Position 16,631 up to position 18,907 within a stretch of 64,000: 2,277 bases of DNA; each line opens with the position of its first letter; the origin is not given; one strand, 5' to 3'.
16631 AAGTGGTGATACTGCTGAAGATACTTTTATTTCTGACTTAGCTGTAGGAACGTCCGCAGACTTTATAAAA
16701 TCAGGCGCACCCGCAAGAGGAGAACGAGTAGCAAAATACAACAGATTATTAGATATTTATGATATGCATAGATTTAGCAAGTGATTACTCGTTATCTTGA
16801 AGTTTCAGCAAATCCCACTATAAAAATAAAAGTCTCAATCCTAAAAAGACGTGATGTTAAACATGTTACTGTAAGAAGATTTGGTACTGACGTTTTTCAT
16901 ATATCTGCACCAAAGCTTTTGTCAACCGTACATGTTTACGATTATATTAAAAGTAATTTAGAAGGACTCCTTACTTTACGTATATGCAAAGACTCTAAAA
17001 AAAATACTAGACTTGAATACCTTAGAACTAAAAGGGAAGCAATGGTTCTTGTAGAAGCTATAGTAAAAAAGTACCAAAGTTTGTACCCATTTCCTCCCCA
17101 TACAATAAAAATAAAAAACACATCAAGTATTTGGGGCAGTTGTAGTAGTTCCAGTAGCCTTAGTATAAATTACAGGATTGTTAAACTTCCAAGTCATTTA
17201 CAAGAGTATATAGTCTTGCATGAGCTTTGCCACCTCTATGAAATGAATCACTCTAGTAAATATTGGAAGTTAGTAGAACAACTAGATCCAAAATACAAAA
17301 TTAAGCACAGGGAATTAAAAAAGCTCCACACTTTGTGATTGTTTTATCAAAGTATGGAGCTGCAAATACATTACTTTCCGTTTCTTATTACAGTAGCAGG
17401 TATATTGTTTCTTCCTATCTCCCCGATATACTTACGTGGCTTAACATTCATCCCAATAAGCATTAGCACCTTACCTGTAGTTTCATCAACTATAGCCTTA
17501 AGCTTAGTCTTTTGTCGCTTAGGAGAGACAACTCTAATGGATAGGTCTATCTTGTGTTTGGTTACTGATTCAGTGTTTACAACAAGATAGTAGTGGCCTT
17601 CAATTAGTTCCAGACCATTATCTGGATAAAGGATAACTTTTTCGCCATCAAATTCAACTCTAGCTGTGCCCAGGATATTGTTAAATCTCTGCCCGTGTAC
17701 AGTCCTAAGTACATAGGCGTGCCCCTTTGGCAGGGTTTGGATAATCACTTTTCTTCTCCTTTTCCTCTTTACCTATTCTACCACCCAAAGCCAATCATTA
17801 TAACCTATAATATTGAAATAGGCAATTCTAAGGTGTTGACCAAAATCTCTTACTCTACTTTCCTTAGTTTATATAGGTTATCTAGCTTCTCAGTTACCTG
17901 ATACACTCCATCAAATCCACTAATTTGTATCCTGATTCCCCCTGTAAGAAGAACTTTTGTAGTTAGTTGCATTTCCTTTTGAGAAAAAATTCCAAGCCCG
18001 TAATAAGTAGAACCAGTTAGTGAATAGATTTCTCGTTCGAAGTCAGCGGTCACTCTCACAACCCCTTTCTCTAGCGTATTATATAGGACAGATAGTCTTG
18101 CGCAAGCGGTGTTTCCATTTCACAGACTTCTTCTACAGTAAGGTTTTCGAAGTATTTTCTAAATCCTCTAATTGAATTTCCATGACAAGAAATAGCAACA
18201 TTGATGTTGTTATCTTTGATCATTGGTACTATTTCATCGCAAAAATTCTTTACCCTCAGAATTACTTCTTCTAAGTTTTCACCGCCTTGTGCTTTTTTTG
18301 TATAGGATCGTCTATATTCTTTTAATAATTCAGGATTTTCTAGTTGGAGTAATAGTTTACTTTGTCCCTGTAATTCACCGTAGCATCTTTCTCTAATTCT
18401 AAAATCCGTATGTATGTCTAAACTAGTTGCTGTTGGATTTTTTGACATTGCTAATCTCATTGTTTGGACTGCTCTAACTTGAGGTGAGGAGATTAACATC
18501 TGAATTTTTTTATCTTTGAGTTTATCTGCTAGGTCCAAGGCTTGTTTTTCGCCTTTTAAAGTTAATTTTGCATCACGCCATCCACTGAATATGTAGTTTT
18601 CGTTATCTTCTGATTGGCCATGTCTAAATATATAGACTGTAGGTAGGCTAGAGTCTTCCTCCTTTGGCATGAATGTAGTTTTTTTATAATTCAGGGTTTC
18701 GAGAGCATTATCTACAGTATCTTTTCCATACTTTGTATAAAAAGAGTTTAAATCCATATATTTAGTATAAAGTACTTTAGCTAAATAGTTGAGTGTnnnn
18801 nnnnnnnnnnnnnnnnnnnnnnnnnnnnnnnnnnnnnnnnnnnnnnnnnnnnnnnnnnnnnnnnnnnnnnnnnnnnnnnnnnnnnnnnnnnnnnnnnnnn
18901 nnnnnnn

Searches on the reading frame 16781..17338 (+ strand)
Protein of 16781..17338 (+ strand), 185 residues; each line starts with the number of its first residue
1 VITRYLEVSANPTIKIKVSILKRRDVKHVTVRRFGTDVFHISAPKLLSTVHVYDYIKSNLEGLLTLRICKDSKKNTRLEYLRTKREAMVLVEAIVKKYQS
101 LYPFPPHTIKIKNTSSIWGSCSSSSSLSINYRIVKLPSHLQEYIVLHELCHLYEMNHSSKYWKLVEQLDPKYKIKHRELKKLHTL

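Call 6: search_protein_families(library=pfam, proteins=[window:16781-17338:+])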
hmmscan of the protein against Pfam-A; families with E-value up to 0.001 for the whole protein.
window:16781-17338:+ (185 aa): 1 family
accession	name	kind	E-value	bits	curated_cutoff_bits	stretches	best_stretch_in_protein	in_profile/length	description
PF01863.23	YgjP-like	-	4.1e-32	112.3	26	1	83-181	108-206/207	YgjP-like, metallopeptidase domain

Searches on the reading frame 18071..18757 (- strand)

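Call 6: search_protein_families(library=pfam, proteins=[window:18071-18757:-])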
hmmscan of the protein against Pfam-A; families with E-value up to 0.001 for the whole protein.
window:18071-18757:- (228 aa): 1 family
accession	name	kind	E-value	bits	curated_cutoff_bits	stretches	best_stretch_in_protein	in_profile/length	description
PF00300.27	His_Phos_1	-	1.3e-32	113.5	21.7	1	41-216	1-171/194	Histidine phosphatase superfamily (branch 1)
